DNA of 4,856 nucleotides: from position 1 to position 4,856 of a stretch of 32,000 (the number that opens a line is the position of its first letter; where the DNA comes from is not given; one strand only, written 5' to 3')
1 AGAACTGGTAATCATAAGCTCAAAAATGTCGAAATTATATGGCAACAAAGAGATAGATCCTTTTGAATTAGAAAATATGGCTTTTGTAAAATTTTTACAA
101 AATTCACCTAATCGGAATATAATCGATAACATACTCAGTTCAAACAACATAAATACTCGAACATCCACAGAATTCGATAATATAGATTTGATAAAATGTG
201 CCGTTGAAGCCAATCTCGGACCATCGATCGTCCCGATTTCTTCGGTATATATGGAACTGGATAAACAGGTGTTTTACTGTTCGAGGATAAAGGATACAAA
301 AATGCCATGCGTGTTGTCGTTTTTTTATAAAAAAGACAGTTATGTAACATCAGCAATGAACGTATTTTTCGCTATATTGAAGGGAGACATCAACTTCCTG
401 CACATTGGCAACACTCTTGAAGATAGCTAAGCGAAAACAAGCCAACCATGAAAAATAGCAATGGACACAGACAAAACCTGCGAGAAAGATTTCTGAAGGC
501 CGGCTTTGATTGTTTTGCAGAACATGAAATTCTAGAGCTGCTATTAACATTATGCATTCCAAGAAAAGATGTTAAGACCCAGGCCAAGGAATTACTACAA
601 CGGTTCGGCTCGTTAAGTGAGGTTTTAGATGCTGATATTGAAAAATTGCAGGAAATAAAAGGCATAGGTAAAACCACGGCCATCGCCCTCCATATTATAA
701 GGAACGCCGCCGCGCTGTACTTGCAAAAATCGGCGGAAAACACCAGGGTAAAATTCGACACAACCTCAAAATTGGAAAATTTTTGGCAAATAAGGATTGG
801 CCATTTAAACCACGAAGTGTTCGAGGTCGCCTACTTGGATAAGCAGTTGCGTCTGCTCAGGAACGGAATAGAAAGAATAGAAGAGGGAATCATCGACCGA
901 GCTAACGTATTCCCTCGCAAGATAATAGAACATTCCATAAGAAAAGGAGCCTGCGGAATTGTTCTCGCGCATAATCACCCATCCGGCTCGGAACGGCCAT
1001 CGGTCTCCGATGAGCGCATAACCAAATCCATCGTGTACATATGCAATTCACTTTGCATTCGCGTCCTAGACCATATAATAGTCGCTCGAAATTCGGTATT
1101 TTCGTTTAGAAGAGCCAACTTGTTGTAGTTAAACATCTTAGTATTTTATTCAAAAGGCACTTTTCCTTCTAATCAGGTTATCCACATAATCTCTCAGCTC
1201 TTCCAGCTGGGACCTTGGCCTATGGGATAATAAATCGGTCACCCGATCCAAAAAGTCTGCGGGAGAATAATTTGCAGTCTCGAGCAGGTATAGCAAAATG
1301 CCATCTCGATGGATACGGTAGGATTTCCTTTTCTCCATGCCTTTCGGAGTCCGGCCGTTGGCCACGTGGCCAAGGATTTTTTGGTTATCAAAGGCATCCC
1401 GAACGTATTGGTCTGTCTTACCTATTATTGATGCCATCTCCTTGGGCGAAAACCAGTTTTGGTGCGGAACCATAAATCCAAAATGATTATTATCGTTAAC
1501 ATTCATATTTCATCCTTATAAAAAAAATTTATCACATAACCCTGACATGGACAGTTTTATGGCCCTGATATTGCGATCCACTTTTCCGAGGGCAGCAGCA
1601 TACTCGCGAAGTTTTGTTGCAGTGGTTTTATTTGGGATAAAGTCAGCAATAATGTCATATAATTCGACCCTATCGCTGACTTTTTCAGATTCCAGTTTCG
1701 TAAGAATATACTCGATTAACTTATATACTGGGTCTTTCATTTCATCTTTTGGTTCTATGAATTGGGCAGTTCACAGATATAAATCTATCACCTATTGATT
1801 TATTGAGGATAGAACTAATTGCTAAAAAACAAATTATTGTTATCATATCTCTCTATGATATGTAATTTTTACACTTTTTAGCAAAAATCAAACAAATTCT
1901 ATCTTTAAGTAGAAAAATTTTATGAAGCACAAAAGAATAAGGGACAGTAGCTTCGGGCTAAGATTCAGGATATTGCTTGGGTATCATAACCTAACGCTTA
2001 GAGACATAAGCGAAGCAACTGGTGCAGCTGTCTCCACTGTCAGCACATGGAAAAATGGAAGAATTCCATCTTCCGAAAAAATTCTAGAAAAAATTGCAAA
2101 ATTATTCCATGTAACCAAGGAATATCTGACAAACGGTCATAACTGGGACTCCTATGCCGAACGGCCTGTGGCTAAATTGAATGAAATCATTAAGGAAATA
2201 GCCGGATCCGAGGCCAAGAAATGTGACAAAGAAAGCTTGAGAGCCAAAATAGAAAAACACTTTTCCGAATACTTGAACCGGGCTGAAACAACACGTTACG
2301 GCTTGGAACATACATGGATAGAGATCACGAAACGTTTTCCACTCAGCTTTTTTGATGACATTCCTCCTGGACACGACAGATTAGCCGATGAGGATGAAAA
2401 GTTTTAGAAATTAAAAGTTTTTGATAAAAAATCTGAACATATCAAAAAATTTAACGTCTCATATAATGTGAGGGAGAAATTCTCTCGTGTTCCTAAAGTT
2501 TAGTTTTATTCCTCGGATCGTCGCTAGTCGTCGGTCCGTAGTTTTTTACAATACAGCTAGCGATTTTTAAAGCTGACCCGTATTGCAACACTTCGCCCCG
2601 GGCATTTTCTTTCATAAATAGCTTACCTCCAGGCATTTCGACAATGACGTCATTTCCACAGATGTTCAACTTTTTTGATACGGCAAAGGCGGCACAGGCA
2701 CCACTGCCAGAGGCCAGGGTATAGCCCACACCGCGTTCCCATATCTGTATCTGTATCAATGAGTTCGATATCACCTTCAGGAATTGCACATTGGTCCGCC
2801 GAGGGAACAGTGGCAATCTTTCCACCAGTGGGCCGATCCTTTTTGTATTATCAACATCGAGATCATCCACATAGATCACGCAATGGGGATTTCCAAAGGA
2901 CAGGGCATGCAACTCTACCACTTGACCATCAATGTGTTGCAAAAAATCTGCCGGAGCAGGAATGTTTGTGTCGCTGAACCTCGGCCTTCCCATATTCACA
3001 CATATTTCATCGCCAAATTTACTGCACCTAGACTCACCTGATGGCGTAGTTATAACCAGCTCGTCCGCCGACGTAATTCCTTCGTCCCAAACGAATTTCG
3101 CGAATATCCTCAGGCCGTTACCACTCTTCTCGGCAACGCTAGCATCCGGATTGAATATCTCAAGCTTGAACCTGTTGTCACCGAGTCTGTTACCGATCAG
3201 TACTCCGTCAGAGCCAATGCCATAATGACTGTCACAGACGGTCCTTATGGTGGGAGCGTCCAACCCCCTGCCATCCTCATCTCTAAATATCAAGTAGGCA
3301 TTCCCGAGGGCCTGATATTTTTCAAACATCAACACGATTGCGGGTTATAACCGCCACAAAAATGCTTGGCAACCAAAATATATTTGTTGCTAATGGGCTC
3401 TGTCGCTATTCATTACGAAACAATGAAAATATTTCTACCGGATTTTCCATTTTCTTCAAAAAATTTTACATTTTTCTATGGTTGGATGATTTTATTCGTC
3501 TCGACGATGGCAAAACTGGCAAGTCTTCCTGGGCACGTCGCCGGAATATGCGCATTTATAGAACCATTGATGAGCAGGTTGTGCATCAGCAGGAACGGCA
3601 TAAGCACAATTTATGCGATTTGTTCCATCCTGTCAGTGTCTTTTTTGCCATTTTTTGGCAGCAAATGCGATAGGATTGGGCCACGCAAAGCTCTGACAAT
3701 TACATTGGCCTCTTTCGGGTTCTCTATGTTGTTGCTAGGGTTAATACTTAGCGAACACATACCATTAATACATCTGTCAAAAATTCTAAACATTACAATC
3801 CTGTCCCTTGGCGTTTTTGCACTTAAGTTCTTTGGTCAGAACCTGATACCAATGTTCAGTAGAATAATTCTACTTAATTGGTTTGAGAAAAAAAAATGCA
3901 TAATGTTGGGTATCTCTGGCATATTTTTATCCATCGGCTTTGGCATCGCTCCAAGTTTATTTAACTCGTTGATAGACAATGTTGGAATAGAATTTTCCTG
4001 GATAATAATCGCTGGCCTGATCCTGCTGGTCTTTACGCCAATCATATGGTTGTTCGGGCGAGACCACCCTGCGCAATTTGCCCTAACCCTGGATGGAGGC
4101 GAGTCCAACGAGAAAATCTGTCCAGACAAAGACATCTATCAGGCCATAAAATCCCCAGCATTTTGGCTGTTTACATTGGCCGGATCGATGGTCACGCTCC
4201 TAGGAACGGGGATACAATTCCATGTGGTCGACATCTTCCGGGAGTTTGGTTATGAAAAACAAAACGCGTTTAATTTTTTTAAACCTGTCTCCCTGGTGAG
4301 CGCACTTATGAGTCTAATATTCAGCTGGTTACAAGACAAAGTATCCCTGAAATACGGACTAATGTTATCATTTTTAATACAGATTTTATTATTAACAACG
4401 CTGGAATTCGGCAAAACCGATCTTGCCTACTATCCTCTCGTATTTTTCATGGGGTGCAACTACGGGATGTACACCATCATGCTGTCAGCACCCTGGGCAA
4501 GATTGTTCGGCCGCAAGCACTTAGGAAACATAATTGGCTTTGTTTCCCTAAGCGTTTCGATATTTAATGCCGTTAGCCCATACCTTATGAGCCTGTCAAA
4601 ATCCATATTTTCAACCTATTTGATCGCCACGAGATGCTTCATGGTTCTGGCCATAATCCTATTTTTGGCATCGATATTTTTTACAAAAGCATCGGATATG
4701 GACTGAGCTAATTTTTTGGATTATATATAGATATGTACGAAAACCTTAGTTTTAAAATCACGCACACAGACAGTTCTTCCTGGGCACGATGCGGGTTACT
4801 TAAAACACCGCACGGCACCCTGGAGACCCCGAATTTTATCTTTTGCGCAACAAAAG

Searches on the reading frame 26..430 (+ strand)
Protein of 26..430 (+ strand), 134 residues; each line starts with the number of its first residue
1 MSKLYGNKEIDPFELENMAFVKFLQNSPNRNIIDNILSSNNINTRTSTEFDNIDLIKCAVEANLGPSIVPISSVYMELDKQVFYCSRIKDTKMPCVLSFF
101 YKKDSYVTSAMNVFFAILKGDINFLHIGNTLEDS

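Call 57: search_protein_families(library=pfam, proteins=[window:26-430:+], max_evalue=0.001)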
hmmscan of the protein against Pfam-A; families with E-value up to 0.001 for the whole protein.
window:26-430:+ (134 aa): 1 family
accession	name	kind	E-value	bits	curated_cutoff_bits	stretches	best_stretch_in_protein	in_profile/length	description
PF03466.25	LysR_substrate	-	9.3e-12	45.2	28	1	5-119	91-205/209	LysR substrate binding domain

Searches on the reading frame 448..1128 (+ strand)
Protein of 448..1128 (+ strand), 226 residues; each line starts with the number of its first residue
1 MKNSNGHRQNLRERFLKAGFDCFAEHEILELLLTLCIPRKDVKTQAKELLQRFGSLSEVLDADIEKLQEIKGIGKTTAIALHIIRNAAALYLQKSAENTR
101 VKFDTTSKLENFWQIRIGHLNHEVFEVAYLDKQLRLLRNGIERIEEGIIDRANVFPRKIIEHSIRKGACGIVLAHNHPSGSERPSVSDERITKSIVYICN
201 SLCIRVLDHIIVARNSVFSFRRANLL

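Call 57: search_protein_families(library=pfam, proteins=[window:448-1128:+], max_evalue=0.001)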
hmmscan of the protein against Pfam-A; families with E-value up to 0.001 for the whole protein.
window:448-1128:+ (226 aa): 5 families
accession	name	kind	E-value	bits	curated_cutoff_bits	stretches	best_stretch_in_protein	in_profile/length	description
PF04002.20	RadC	-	2.1e-31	108.8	22.1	1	105-223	3-119/121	RadC-like JAB domain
PF20582.4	UPF0758_N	-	6.4e-10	39.4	27.1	1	12-78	11-76/77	UPF0758 N-terminal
PF12826.13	HHH_2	-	4.9e-07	30.3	27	1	43-80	13-50/64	Helix-hairpin-helix motif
PF14520.12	HHH_5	-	1.8e-06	28.7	27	1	45-79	14-49/57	Helix-hairpin-helix domain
PF00633.29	HHH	-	0.00091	19.4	24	0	56-82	2-28/30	Helix-hairpin-helix motif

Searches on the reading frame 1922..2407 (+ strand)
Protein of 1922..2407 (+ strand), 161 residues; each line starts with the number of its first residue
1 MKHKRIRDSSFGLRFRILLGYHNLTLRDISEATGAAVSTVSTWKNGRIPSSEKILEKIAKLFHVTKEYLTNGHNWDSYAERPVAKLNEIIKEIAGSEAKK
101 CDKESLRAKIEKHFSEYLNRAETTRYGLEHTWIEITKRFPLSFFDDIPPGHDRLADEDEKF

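Call 57: search_protein_families(library=pfam, proteins=[window:1922-2407:+], max_evalue=0.001)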
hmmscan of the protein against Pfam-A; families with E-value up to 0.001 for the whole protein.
window:1922-2407:+ (161 aa): 4 families
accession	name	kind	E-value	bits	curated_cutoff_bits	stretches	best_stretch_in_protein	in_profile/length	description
PF01381.28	HTH_3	-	7.6e-06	26.3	23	1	22-69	8-55/55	Helix-turn-helix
PF12844.13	HTH_19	-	6.7e-05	23.2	30.2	1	14-72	3-61/64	Helix-turn-helix domain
PF13560.12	HTH_31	-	0.00015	22.4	27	1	11-66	2-58/64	Helix-turn-helix domain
PF13443.12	HTH_26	-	0.00026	21.6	22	1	15-65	2-53/63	Cro/C1-type HTH DNA-binding domain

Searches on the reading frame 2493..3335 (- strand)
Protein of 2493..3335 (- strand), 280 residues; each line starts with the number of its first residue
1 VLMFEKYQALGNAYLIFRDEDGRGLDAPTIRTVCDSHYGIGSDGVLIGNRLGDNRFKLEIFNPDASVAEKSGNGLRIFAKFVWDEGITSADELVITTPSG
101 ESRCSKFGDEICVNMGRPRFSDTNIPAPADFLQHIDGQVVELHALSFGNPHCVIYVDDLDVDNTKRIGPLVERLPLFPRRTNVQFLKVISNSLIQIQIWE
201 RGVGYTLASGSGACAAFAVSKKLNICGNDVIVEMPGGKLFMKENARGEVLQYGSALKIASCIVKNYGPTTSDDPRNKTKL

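Call 57: search_protein_families(library=pfam, proteins=[window:2493-3335:-], max_evalue=0.001)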
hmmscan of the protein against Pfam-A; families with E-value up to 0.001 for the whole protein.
window:2493-3335:- (280 aa): 1 family
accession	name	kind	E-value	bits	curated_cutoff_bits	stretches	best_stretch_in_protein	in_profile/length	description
PF01678.24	DAP_epimerase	-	1e-47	161.6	34.7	2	145-255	3-118/121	Diaminopimelate epimerase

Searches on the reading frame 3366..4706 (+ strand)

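Call 57: search_protein_families(library=pfam, proteins=[window:3366-4706:+], max_evalue=0.001)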
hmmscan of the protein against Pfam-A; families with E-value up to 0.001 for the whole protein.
window:3366-4706:+ (446 aa): 1 family
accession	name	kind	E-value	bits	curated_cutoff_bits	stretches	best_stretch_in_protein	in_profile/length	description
PF07690.21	MFS_1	-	1.8e-30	106.5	33.4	2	62-405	16-347/347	Major Facilitator Superfamily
